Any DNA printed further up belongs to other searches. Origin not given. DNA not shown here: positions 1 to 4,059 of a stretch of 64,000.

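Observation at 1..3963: Giant secreted protein (over 1300 aa) with repeated Cys/Trp/His modules and a near-consensus promoter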

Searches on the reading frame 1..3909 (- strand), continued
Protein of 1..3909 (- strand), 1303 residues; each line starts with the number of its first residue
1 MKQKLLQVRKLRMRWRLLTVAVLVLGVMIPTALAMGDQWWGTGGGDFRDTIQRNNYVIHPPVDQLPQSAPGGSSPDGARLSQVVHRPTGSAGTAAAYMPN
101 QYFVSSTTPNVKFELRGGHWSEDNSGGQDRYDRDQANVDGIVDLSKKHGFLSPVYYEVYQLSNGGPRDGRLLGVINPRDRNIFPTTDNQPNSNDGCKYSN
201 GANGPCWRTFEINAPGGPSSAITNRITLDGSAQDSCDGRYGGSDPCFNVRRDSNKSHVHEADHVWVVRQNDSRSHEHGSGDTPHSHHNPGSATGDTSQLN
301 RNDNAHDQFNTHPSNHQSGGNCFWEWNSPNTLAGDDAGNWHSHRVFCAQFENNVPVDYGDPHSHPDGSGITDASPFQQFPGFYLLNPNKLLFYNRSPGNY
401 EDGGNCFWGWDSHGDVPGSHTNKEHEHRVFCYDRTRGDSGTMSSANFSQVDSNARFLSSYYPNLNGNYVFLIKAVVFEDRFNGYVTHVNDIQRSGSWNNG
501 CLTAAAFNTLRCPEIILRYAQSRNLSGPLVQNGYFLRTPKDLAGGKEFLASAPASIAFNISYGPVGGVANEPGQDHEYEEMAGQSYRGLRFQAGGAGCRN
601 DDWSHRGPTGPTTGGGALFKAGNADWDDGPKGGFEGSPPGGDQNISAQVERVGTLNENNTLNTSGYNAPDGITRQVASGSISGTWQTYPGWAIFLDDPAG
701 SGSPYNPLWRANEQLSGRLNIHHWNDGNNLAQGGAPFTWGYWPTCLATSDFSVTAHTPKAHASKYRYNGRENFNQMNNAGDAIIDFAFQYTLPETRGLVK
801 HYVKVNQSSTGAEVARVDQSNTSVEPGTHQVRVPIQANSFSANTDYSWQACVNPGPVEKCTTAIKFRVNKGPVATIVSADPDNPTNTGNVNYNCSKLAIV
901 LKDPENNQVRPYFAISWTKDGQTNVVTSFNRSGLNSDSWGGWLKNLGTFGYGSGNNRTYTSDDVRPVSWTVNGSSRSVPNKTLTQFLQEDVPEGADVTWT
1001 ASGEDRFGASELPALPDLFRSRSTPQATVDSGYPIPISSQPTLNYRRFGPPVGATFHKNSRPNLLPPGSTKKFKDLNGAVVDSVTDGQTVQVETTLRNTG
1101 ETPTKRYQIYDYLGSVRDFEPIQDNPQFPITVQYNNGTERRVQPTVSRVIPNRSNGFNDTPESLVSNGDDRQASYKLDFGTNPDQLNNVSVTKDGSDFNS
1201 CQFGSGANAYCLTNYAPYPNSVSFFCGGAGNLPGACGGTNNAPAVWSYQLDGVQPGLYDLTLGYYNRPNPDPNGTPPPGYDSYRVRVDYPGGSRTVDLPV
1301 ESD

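Call 20: find_encoding_contigs(protein=P0008, flank=10000, max_places=2)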
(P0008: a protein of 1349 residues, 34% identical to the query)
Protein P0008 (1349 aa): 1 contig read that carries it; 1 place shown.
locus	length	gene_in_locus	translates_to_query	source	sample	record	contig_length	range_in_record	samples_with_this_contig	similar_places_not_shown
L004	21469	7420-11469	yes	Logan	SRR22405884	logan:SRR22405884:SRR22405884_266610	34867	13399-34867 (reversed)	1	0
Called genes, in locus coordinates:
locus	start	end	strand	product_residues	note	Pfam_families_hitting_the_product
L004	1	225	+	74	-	?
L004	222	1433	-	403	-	PF07992:Pyr_redox_2, PF13450:NAD_binding_8 (faint), PF13738:Pyr_redox_3, PF00070:Pyr_redox, PF14759:Reductase_C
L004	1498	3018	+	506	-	PF01494:FAD_binding_3 (weak), PF01946:Thi4 (faint), PF00890:FAD_binding_2, PF01266:DAO, PF03486:HI0933_like (weak), PF07992:Pyr_redox_2 (weak), PF13450:NAD_binding_8 (weak), PF00355:Rieske, +1 more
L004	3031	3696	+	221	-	PF03358:FMN_red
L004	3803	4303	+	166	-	-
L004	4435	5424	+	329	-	-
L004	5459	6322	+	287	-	-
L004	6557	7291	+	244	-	-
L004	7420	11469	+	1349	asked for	-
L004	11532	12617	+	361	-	PF11104:PilM_2, PF14450:FtsA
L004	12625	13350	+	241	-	-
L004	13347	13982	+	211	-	PF04350:PilO (faint)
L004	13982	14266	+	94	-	-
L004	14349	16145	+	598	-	PF05157:MshEN, PF00437:T2SSE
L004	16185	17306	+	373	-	PF00437:T2SSE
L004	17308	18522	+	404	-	PF28597:T2SSF_N, PF00482:T2SSF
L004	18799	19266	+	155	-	PF07963:N_methyl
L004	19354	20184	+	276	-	PF06750:A24_N_bact, PF01478:Peptidase_A24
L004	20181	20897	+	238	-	PF07963:N_methyl (weak)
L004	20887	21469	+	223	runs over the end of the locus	PF07963:N_methyl (weak)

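Call 22: find_homologous_proteins(query=A1, max_evalue=0.001)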
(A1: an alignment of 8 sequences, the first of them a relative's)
Query A1 (8 sequences) (1814 aa, profile of the alignment): 8 proteins with E <= 0.001 among 8000 candidates.
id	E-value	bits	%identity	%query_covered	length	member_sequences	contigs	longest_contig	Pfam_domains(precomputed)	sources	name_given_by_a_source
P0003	0.0e+0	2547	45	41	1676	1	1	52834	-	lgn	-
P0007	0.0e+0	2434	37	42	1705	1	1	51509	-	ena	-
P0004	0.0e+0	2403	41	44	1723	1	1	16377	-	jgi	jgi:hypothetical protein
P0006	0.0e+0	2400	41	53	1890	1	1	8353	-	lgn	-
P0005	0.0e+0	2371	45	52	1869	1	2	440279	-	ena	-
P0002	0.0e+0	2263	62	75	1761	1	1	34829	-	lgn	-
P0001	0.0e+0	2204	100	98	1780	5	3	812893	PF00030.25,PF03995.19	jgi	jgi:hypothetical protein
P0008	0.0e+0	1688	34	41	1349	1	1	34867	-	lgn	-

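Call 38: find_encoding_contigs(protein=P0002, flank=10000, max_places=2)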
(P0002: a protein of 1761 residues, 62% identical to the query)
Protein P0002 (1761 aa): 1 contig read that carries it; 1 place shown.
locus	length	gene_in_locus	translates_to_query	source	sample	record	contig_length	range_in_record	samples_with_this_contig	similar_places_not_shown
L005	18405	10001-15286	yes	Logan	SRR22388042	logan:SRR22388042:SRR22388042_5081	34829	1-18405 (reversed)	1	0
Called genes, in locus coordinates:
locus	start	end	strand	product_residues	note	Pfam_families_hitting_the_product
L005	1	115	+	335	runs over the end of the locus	PF00579:tRNA-synt_1b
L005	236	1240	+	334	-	PF00579:tRNA-synt_1b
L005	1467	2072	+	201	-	PF13527:Acetyltransf_9 (weak), PF00583:Acetyltransf_1, PF13508:Acetyltransf_7 (weak)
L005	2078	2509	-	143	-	-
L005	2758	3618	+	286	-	-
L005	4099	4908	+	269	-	-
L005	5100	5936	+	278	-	-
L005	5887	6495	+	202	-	PF16473:Rv2179c-like (weak), PF00929:RNase_T (weak)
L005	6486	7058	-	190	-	PF13238:AAA_18 (weak), PF00485:PRK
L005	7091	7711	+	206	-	PF00702:Hydrolase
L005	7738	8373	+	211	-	PF12686:DUF3800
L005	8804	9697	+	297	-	-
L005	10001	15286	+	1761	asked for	-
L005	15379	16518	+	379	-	PF11104:PilM_2, PF14450:FtsA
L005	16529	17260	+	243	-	-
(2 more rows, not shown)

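Call 39: find_encoding_contigs(protein=P0003, flank=10000, max_places=2)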
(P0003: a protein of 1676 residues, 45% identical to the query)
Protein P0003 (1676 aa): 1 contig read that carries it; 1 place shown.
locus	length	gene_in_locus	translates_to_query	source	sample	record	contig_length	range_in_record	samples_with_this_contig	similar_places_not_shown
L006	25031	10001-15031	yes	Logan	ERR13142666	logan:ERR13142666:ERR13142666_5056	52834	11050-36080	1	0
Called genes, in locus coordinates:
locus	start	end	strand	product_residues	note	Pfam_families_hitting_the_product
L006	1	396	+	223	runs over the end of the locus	PF02163:Peptidase_M50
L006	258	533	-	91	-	-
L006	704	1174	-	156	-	-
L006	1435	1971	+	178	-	PF27765:UCP032817-like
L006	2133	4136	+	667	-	PF03485:Arg_tRNA_synt_N, PF00750:tRNA-synt_1d, PF05746:DALR_1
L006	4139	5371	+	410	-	PF01546:Peptidase_M20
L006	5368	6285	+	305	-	-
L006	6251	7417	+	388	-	PF00291:PALP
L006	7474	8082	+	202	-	-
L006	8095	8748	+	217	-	PF03358:FMN_red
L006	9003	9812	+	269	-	-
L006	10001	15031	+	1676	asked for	-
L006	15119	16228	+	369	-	PF11104:PilM_2, PF14450:FtsA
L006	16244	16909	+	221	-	PF05137:PilN (weak)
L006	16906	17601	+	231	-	-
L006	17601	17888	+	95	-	-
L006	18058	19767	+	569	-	PF05157:MshEN, PF00437:T2SSE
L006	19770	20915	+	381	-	PF00437:T2SSE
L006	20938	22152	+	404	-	PF28597:T2SSF_N, PF00482:T2SSF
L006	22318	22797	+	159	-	PF07963:N_methyl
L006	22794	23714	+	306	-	PF06750:A24_N_bact, PF01478:Peptidase_A24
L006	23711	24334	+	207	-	-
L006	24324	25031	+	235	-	-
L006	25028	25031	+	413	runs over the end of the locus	-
